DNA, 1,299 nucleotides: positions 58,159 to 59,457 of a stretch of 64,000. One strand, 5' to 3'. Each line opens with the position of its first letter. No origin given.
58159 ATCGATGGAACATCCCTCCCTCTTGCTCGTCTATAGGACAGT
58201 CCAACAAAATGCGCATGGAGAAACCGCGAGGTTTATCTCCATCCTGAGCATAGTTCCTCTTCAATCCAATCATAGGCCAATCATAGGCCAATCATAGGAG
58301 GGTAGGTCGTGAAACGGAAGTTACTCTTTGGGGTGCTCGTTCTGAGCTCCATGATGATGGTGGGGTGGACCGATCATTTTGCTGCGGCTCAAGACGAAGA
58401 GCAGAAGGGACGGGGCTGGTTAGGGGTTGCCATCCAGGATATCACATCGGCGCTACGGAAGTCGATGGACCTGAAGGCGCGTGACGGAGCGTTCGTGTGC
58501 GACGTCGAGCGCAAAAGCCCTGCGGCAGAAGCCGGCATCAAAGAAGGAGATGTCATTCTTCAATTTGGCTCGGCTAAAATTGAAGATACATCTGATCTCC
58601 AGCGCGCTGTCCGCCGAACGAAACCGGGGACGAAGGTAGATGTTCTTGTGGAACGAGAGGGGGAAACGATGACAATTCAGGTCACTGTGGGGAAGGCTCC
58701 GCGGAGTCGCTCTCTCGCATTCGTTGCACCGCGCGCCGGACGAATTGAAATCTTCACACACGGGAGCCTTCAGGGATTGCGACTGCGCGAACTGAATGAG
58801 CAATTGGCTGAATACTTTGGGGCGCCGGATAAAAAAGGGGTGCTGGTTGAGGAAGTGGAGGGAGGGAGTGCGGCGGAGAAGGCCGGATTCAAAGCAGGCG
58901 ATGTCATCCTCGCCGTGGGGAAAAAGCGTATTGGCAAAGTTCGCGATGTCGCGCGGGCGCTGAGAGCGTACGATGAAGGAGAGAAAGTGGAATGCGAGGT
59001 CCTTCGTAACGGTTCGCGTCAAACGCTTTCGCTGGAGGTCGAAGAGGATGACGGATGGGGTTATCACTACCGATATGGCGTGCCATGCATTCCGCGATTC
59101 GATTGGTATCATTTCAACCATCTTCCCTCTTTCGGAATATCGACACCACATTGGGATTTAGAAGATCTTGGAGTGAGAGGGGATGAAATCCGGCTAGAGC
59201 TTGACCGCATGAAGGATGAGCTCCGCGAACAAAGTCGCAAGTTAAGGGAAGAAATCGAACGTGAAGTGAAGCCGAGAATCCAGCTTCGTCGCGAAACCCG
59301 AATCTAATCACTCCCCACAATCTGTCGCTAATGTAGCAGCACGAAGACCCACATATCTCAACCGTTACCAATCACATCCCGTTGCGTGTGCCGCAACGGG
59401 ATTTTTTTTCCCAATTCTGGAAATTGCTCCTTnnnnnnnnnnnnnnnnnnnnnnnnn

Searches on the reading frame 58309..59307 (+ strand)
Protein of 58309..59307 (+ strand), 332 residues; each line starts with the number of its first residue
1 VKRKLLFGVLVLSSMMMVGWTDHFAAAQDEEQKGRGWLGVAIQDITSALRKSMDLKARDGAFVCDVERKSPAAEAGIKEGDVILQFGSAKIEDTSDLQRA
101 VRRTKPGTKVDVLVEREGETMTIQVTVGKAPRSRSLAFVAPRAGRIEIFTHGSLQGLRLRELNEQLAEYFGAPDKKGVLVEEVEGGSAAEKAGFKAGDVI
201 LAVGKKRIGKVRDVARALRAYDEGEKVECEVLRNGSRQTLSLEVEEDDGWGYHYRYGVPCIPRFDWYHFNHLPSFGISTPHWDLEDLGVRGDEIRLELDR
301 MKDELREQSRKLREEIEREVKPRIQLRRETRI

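Call 8: find_encoding_contigs(protein=window:58309-59307:+, flank=3000, max_places=10)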
Protein window:58309-59307:+ (332 aa): 5 contigs read that carry it; 4 places shown.
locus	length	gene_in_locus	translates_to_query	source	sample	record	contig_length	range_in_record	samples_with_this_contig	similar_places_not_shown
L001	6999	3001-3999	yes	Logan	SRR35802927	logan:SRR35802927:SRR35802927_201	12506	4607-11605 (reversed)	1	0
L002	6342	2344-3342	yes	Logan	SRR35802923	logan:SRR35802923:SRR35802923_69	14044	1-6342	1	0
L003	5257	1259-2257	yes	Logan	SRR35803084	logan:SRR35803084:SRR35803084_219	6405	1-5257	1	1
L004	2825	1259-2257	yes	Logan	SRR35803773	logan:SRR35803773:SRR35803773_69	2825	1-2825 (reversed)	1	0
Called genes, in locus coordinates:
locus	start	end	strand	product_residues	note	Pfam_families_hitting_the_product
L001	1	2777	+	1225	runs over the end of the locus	?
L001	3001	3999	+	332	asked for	PF00595:PDZ, PF13180:PDZ_2, PF14685:PDZ_Tricorn (faint), PF17820:PDZ_6, PF00595:PDZ (weak), PF13180:PDZ_2, PF17820:PDZ_6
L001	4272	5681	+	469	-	PF00989:PAS, PF08448:PAS_4 (weak), PF00989:PAS, PF08448:PAS_4, PF08447:PAS_3, PF13426:PAS_9, PF00512:HisKA, PF02518:HATPase_c, +2 more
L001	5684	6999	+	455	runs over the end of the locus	PF00072:Response_reg, PF00158:Sigma54_activat, PF14532:Sigma54_activ_2, PF07728:AAA_5, PF25601:AAA_lid_14, PF02954:HTH_8 (weak)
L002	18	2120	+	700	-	PF07495:Y_Y_Y, PF00989:PAS (weak), PF13426:PAS_9, PF00512:HisKA (weak), PF02518:HATPase_c, PF00072:Response_reg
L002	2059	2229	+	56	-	-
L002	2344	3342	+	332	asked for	PF00595:PDZ, PF13180:PDZ_2, PF14685:PDZ_Tricorn (faint), PF17820:PDZ_6, PF00595:PDZ (weak), PF13180:PDZ_2, PF17820:PDZ_6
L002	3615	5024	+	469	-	PF00989:PAS, PF08448:PAS_4 (weak), PF00989:PAS, PF08448:PAS_4, PF08447:PAS_3, PF13426:PAS_9, PF00512:HisKA, PF02518:HATPase_c, +2 more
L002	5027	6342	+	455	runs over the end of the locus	PF00072:Response_reg, PF00158:Sigma54_activat, PF14532:Sigma54_activ_2, PF07728:AAA_5, PF25601:AAA_lid_14, PF02954:HTH_8 (weak)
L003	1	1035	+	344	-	?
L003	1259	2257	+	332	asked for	PF00595:PDZ, PF13180:PDZ_2, PF14685:PDZ_Tricorn (faint), PF17820:PDZ_6, PF00595:PDZ (weak), PF13180:PDZ_2, PF17820:PDZ_6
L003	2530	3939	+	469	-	PF00989:PAS, PF08448:PAS_4 (weak), PF00989:PAS, PF08448:PAS_4, PF08447:PAS_3, PF13426:PAS_9, PF00512:HisKA, PF02518:HATPase_c, +2 more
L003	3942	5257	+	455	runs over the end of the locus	PF00072:Response_reg, PF00158:Sigma54_activat, PF14532:Sigma54_activ_2, PF07728:AAA_5, PF25601:AAA_lid_14, PF02954:HTH_8 (weak)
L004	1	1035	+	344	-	?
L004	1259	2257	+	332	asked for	PF00595:PDZ, PF13180:PDZ_2, PF14685:PDZ_Tricorn (faint), PF17820:PDZ_6, PF00595:PDZ (weak), PF13180:PDZ_2, PF17820:PDZ_6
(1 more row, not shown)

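Call 9: search_protein_families(library=pfam, proteins=[window:58309-59304:+])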
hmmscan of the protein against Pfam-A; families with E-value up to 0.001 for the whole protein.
window:58309-59304:+ (332 aa): 4 families
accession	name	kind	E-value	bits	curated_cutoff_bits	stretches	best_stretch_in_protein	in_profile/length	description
PF13180.12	PDZ_2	-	1.8e-34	118.3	27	2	38-127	3-80/80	PDZ domain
PF17820.7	PDZ_6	-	2.6e-24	85.1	27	2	62-116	1-54/54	PDZ domain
PF00595.29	PDZ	-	1.2e-18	67.7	23.2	2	32-114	7-80/81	PDZ domain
PF14685.13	PDZ_Tricorn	-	4.4e-06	27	25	0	65-119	26-81/88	Tricorn protease PDZ domain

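Call 11: find_homologous_proteins(query=window:58309-59304:+, max_evalue=1e-10)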
Query window:58309-59304:+ (332 aa): 4091 proteins with E <= 1e-10 among 8000 candidates; the best 120 are listed.
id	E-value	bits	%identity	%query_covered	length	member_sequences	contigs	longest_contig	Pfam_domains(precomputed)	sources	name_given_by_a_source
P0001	1.1e-207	707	100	96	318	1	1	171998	PF14685.15,PF17820.8,PF00595.30,PF13180.13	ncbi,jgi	jgi:C-terminal processing protease CtpA/Prc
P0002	8.8e-158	543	77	98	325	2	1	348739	PF14685.15,PF17820.8,PF00595.30,PF13180.13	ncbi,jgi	-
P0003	1.5e-110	388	59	95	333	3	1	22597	PF14685.15,PF17820.8,PF00595.30,PF13180.13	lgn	-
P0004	7.0e-107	376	58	96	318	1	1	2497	PF14685.15,PF17820.8,PF00595.30,PF13180.13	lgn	-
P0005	1.2e-106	375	56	98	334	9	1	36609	PF14685.15,PF17820.8,PF00595.30,PF13180.13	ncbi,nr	ncbi:MAG: PDZ domain-containing protein [Ignavibacteriales bacterium]|nr:PDZ domain-containing prote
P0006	3.2e-104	367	57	96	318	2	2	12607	PF14685.15,PF17820.8,PF00595.30,PF13180.13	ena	-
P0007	1.1e-99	352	51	98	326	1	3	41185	PF14685.15,PF17820.8,PF00595.30,PF13180.13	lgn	-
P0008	6.9e-94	333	53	98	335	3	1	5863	PF14685.15,PF17820.8,PF00595.30,PF13180.13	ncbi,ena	ncbi:MAG: PDZ domain-containing protein [Bacteroidota bacterium]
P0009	3.4e-92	327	53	98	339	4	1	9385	PF14685.15,PF17820.8,PF00595.30,PF13180.13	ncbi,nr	ncbi:MAG: hypothetical protein HW389_2209 [Bacteroidetes bacterium]|nr:hypothetical protein [Bactero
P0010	1.6e-90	322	54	91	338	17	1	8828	PF14685.15,PF12812.14,PF17820.8,PF00595.30,PF13180.13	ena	-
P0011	6.8e-90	320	51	98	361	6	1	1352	PF17820.8,PF00595.30,PF13180.13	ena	-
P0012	1.2e-89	319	51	98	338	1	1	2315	PF04495.21,PF14685.15,PF17820.8,PF00595.30,PF13180.13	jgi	-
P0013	1.5e-89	319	51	98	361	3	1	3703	PF17820.8,PF00595.30,PF13180.13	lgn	-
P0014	2.7e-89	318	53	92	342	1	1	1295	PF14685.15,PF17820.8,PF00595.30,PF13180.13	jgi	jgi:predicted metalloprotease with PDZ domain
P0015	3.6e-89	317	49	96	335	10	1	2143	PF14685.15,PF17820.8,PF00595.30,PF13180.13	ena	-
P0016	5.9e-89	317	67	68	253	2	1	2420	PF14685.15,PF17820.8,PF00595.30,PF13180.13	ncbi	ncbi:MAG: PDZ domain-containing protein, partial [Bacteroidota bacterium]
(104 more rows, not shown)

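Call 12: find_encoding_contigs(protein=P0002, flank=6000, max_places=6)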
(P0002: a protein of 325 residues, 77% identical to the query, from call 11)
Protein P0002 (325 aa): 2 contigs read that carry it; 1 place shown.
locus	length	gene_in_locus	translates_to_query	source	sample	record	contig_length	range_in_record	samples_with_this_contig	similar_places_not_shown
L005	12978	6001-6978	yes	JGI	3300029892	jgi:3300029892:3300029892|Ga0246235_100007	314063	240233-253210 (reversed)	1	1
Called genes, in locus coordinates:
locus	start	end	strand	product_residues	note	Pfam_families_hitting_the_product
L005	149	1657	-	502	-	PF13598:DUF4139 (weak)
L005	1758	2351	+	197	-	PF04542:Sigma70_r2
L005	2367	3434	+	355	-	PF13490:zf-HC2 (faint)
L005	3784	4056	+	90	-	PF00041:fn3 (weak), PF25788:Ig_Rha78A_N (weak)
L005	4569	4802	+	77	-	-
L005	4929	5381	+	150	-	PF02518:HATPase_c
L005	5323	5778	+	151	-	PF00072:Response_reg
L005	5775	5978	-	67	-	-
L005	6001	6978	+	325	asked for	PF00595:PDZ, PF13180:PDZ_2, PF14685:PDZ_Tricorn (faint), PF17820:PDZ_6, PF00595:PDZ (weak), PF13180:PDZ_2, PF17820:PDZ_6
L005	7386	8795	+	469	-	PF00989:PAS, PF08448:PAS_4, PF13426:PAS_9, PF00989:PAS, PF08448:PAS_4, PF08447:PAS_3, PF13426:PAS_9, PF00512:HisKA, +2 more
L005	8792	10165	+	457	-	PF00072:Response_reg, PF00004:AAA (faint), PF00158:Sigma54_activat, PF14532:Sigma54_activ_2, PF07728:AAA_5, PF25601:AAA_lid_14, PF02954:HTH_8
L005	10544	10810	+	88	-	PF18024:HTH_50 (weak), PF02954:HTH_8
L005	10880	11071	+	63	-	-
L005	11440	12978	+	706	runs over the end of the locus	PF02335:Cytochrom_C552 (faint), PF13435:Cytochrome_C554 (faint), PF14522:Cytochrome_C7 (faint), PF14537:Cytochrom_c3_2 (faint), PF22113:Mtrc-MtrF_II-IV_dom, PF13860:FlgD_ig (weak), PF18962:Por_Secre_tail (weak)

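Call 13: find_encoding_contigs(protein=P0001, flank=1500, max_places=10)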
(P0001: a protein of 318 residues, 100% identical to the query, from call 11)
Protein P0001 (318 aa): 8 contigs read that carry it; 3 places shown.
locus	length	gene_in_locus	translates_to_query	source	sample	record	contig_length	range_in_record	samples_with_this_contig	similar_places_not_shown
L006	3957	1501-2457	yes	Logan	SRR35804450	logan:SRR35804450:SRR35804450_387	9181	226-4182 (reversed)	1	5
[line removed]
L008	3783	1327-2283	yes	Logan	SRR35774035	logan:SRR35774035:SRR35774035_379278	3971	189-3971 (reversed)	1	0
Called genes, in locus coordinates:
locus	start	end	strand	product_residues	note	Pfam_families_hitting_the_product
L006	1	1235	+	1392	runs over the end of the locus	PF07494:Reg_prop (faint), PF23748:Beta-prop_LRRK2 (faint), PF07495:Y_Y_Y, PF00989:PAS (weak), PF13426:PAS_9, PF00512:HisKA (weak), PF02518:HATPase_c, PF00072:Response_reg, +1 more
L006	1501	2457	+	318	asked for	PF00595:PDZ, PF13180:PDZ_2, PF14685:PDZ_Tricorn (faint), PF17820:PDZ_6, PF00595:PDZ (weak), PF13180:PDZ_2, PF17820:PDZ_6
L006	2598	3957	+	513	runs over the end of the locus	PF00989:PAS, PF08448:PAS_4 (weak), PF00989:PAS, PF08448:PAS_4, PF08447:PAS_3, PF13426:PAS_9, PF00512:HisKA, PF02518:HATPase_c, +2 more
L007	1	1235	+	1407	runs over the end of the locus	PF07494:Reg_prop (faint), PF23748:Beta-prop_LRRK2 (faint), PF07495:Y_Y_Y, PF00989:PAS (weak), PF13426:PAS_9, PF00512:HisKA (weak), PF02518:HATPase_c, PF00072:Response_reg, +1 more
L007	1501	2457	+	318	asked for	PF00595:PDZ, PF13180:PDZ_2, PF14685:PDZ_Tricorn (faint), PF17820:PDZ_6, PF00595:PDZ (weak), PF13180:PDZ_2, PF17820:PDZ_6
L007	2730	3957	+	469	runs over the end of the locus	PF00989:PAS, PF08448:PAS_4 (weak), PF00989:PAS, PF08448:PAS_4, PF08447:PAS_3, PF13426:PAS_9, PF00512:HisKA, PF02518:HATPase_c, +2 more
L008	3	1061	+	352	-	?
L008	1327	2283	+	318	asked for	PF00595:PDZ, PF13180:PDZ_2, PF14685:PDZ_Tricorn (faint), PF17820:PDZ_6, PF00595:PDZ (weak), PF13180:PDZ_2, PF17820:PDZ_6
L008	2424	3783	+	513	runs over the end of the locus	PF00989:PAS, PF08448:PAS_4 (weak), PF00989:PAS, PF08448:PAS_4, PF08447:PAS_3, PF13426:PAS_9, PF00512:HisKA, PF02518:HATPase_c, +2 more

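Call 18: find_related_loci(query=A2, collection=genome_contigs, flank=3000)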
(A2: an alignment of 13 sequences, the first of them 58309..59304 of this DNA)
Query A2 (332 aa) in genome_contigs; peptide patterns used: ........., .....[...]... (x = any residue, [..] = any of these).
600 stretches matched a pattern (row limit reached: there are more); 508 encode a relative of the query (tblastn E <= 1e-3); the best 80 are kept; 80 distinct loci.
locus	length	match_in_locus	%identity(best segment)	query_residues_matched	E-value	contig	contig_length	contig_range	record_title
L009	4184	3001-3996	47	1-326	5e-91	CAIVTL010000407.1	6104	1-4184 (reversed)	candidate division WOR-3 bacterium isolate AlinenSedimentsD0_bin-1181 genome assembly, contig: bin-1181:407/755, whole g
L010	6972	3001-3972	41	1-324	3e-69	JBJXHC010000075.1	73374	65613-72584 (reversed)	MAG: Bacteroidota bacterium isolate F1F2.bin.124 k127_3538336, whole genome shotgun sequence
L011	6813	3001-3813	42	30-304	6e-65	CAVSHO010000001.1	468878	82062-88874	MAG: Ignavibacteriota bacterium isolate MFD01476.bin.2.68 genome assembly, contig: contig_10165, whole genome shotgun se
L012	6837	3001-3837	44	1-285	3e-64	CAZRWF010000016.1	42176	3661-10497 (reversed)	MAG TPA_asm: uncultured Chitinophagaceae bacterium isolate SRP287453_co1_101 genome assembly, contig: NODE_1424_length_4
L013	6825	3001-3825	47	1-248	5e-60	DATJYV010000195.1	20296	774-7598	MAG TPA_asm: Bacteroidota bacterium isolate SMAG_U15161 k141_3561020, whole genome shotgun sequence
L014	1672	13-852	38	34-317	2e-57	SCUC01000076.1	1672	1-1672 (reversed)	MAG: Bacteroidetes bacterium isolate FW602_bin.19 FW602_bin.19-13896-1, whole genome shotgun sequence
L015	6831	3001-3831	36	29-314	4e-49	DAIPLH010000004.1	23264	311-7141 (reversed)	MAG TPA_asm: Bacteroidota bacterium isolate CTOTU25968 NODE_491_length_23264_cov_3.831445, whole genome shotgun sequence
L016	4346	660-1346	39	37-262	6e-44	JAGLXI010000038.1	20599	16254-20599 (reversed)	MAG: Candidatus Zixiibacteriota bacterium isolate RS_12_5 ZL285.bin.5.fa_38, whole genome shotgun sequence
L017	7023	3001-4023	33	25-320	7e-43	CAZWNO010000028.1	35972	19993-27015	MAG TPA_asm: uncultured Chromatiales bacterium isolate SRP192927_co6_91 genome assembly, contig: NODE_1992_length_35972_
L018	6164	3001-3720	38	31-262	6e-42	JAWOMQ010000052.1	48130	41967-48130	MAG: Bacteroidota bacterium isolate bin_71 c_000003618208, whole genome shotgun sequence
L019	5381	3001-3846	33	29-319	4e-41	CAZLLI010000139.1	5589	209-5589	MAG TPA_asm: uncultured bacterium isolate SRP173033_co3_72 genome assembly, contig: NODE_22038_length_5589_cov_7.828334,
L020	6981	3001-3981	32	4-331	1e-40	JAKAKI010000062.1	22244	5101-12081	MAG: bacterium isolate WY4.bin59 NODE_2797_length_22244_cov_7.223403, whole genome shotgun sequence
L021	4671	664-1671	30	1-315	5e-39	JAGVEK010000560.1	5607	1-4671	MAG: Candidatus Zixiibacteriota bacterium isolate DeMMO2_37 c_000000008964, whole genome shotgun sequence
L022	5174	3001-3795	34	1-244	6e-39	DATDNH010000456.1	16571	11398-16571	MAG TPA_asm: Candidatus Angelobacter sp. isolate SMAG_U432 k141_1374786, whole genome shotgun sequence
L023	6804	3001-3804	35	1-264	1e-38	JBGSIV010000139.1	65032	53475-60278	MAG: Candidatus Zixiibacteriota bacterium isolate JTS-AC140 k141_2515785, whole genome shotgun sequence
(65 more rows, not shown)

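Call 21: find_encoding_contigs(protein=P0003, flank=4000, max_places=3)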
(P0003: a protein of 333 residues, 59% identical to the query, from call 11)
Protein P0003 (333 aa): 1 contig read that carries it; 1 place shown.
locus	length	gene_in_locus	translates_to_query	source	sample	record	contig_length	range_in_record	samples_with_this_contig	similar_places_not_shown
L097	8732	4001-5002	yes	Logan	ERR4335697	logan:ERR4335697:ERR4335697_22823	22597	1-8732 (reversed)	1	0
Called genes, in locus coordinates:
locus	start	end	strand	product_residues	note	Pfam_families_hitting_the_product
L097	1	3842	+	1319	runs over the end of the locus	PF07494:Reg_prop (faint), PF23748:Beta-prop_LRRK2 (faint), PF07495:Y_Y_Y, PF00512:HisKA (weak), PF02518:HATPase_c, PF00072:Response_reg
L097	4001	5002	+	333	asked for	PF00595:PDZ (weak), PF13180:PDZ_2, PF14685:PDZ_Tricorn (faint), PF17820:PDZ_6, PF00595:PDZ (weak), PF13180:PDZ_2, PF17820:PDZ_6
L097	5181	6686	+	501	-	PF00989:PAS (weak), PF13426:PAS_9, PF00989:PAS, PF08448:PAS_4, PF13426:PAS_9, PF08447:PAS_3, PF00512:HisKA, PF02518:HATPase_c, +1 more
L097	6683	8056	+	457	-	PF00072:Response_reg, PF07724:AAA_2 (faint), PF00158:Sigma54_activat, PF14532:Sigma54_activ_2, PF07728:AAA_5 (weak), PF25601:AAA_lid_14, PF02954:HTH_8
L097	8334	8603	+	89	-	PF18024:HTH_50 (weak), PF02954:HTH_8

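Call 22: find_encoding_contigs(protein=P0005, flank=4000, max_places=3)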
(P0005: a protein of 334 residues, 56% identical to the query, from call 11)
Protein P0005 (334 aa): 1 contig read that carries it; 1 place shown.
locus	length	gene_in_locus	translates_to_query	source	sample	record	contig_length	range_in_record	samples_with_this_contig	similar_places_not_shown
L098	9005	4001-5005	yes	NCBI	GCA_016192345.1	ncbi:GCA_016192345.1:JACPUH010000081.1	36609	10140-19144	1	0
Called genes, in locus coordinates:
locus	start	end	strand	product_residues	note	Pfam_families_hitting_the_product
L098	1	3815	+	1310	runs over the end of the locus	PF07494:Reg_prop (weak), PF07495:Y_Y_Y, PF00512:HisKA (weak), PF02518:HATPase_c, PF00072:Response_reg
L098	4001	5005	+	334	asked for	PF00595:PDZ (weak), PF13180:PDZ_2, PF14685:PDZ_Tricorn (faint), PF17820:PDZ_6, PF00595:PDZ, PF13180:PDZ_2, PF17820:PDZ_6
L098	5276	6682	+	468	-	PF13188:PAS_8 (faint), PF13426:PAS_9, PF00989:PAS, PF08448:PAS_4, PF08447:PAS_3, PF13426:PAS_9, PF00512:HisKA, PF02518:HATPase_c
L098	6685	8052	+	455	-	PF00072:Response_reg, PF00158:Sigma54_activat, PF14532:Sigma54_activ_2, PF07728:AAA_5 (weak), PF25601:AAA_lid_14, PF02954:HTH_8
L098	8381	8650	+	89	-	PF18024:HTH_50 (weak), PF02954:HTH_8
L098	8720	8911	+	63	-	-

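Call 23: find_encoding_contigs(protein=P0007, flank=4000, max_places=3)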
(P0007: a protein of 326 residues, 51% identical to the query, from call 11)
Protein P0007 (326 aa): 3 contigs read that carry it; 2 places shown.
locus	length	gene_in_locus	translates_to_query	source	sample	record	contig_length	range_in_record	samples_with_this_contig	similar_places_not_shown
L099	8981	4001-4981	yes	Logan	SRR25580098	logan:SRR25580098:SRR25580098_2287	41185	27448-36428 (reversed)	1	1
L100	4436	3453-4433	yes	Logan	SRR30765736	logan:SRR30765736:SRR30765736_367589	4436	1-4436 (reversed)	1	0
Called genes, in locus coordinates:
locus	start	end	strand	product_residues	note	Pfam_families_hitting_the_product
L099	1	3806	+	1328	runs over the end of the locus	PF07494:Reg_prop (weak), PF07495:Y_Y_Y, PF00512:HisKA, PF02518:HATPase_c, PF00072:Response_reg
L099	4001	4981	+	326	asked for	PF00595:PDZ, PF13180:PDZ_2, PF14685:PDZ_Tricorn (faint), PF17820:PDZ_6, PF00595:PDZ (weak), PF13180:PDZ_2, PF17820:PDZ_6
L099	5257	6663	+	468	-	PF00989:PAS (weak), PF13426:PAS_9, PF00989:PAS, PF08448:PAS_4, PF08447:PAS_3 (weak), PF13426:PAS_9, PF00512:HisKA, PF02518:HATPase_c, +1 more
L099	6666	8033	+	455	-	PF00072:Response_reg, PF00158:Sigma54_activat, PF14532:Sigma54_activ_2, PF07728:AAA_5 (weak), PF25601:AAA_lid_14, PF02954:HTH_8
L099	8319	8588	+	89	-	PF18024:HTH_50 (weak), PF02954:HTH_8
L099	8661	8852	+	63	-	-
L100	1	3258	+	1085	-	?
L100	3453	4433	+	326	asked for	PF00595:PDZ, PF13180:PDZ_2, PF14685:PDZ_Tricorn (faint), PF17820:PDZ_6, PF00595:PDZ (weak), PF13180:PDZ_2, PF17820:PDZ_6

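Call 50: search_protein_families(library=ncbifam, proteins=[window:58309-59304:+], max_evalue=0.001)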
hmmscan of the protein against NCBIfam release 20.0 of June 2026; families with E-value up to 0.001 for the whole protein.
window:58309-59304:+ (332 aa): 25 families
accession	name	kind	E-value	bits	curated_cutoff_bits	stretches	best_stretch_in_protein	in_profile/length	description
TIGR02037.1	degP_htrA_DO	subfamily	2.2e-49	168.6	416.2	2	28-133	228-333/434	Do family serine endopeptidase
NF047968.1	SerProtHtrA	equivalog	3.3e-29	102.4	470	2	38-126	267-356/357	serine protease HtrA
NF007526.1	PRK10139.1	equivalog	8e-29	100.6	756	2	35-135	267-367/456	serine endoprotease DegQ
NF040960.1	MamE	equivalog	1.4e-27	96.6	800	2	137-244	426-535/659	magnetosome formation protease MamE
NF041521.1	HhoA_HhoB_HtrA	equivalog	2.3e-27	96.2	450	2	43-129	247-333/335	HhoA/HhoB/HtrA family serine endopeptidase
TIGR02038.1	protease_degS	equivalog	3.6e-27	95.4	422.95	2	35-131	254-350/351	outer membrane-stress sensor serine endopeptidase DegS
NF008189.1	PRK10942.1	equivalog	3.1e-26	91.9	720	2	33-130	287-384/477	serine endoprotease DegP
NF041199.1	trx7_PDZ_seleno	equivalog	5.2e-23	81.6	300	2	54-130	198-275/390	Trx7/PDZ domain-containing (seleno)protein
NF008147.1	PRK10898.1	equivalog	8.1e-22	77.8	408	2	35-129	255-349/352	outer membrane-stress sensor serine endopeptidase DegS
NF050055.1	SerProtHtrAMycob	equivalog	8.1e-19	67.9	800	2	54-126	425-497/502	serine protease HtrA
NF040965.1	MamP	equivalog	1e-18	68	300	2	152-239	111-197/290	magnetosome magnetite formation protein MamP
TIGR00054.1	TIGR00054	equivalog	1.1e-16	60.8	147.55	2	60-129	203-271/421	RIP metalloprotease RseP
TIGR02860.1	spore_IV_B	equivalog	6.2e-14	51.8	305.25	2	68-126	122-179/402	SpoIVB peptidase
TIGR00225.1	prc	subfamily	3.1e-12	46.2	218.6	2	62-129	65-133/335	C-terminal processing peptidase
NF008046.0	PRK10779.1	equivalog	4e-12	45.9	477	2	179-246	225-291/450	sigma E protease regulator RseP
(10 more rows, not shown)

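Call 51: search_solved_structures(query=window:58309-59304:+, max_evalue=0.00001)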
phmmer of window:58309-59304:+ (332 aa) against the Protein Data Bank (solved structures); distinct sequences matched with E-value up to 0.00001: 46.
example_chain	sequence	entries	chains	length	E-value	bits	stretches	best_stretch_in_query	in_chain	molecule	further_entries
22kg_A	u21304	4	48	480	5e-22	81.8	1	33-245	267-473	Probable periplasmic serine endoprotease DegP-like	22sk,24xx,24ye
7xs0_A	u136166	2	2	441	6.2e-20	75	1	34-222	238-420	Periplasmic serine endoprotease DegP-like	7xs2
5y2d_A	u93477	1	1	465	6.9e-20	74.8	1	34-222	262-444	Periplasmic serine endoprotease DegP-like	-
6z05_A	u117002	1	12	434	3.2e-19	72.6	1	33-240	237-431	DegQ family serine endoprotease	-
4a8a_A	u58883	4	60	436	1.3e-15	60.7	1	34-221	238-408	PERIPLASMIC PH-DEPENDENT SERINE ENDOPROTEASE DEGQ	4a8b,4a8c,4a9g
8kic_D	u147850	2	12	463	2.2e-15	60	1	34-220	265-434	peptidase Do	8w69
8k2y_A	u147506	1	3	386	7.7e-14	54.9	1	33-131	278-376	serine endoprotease DegP-like protein MucD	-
7co7_D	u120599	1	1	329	1.4e-13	54.1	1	32-131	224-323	AlgW protein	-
7co2_A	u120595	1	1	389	1.9e-13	53.7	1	32-131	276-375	AlgW protein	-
7co3_A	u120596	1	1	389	2e-13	53.6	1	32-131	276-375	AlgW protein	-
7co5_H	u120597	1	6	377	2.7e-13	53.1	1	32-131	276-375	AlgW protein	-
9nzj_A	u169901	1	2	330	3.3e-13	52.9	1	34-131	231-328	peptidase Do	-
3otp_A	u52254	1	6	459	3.4e-13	52.8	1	32-128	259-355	Protease do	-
3mh5_A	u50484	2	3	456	3.6e-13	52.7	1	32-129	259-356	Protease do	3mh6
3mh4_A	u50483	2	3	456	3.6e-13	52.7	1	32-129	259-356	Protease do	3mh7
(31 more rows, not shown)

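Call 52: find_encoding_contigs(protein=P0016, flank=2500, max_places=4)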
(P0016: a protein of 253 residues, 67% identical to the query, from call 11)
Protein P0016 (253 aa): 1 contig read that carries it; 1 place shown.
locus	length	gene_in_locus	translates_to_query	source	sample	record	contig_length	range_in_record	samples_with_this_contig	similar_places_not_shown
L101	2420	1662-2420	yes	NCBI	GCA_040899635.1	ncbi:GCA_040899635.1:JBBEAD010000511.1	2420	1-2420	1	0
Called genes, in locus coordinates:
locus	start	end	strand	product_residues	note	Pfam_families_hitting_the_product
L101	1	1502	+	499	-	PF00512:HisKA, PF02518:HATPase_c, PF00072:Response_reg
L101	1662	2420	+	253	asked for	PF00595:PDZ (weak), PF13180:PDZ_2, PF14685:PDZ_Tricorn (faint), PF17820:PDZ_6, PF00595:PDZ (weak), PF13180:PDZ_2, PF17820:PDZ_6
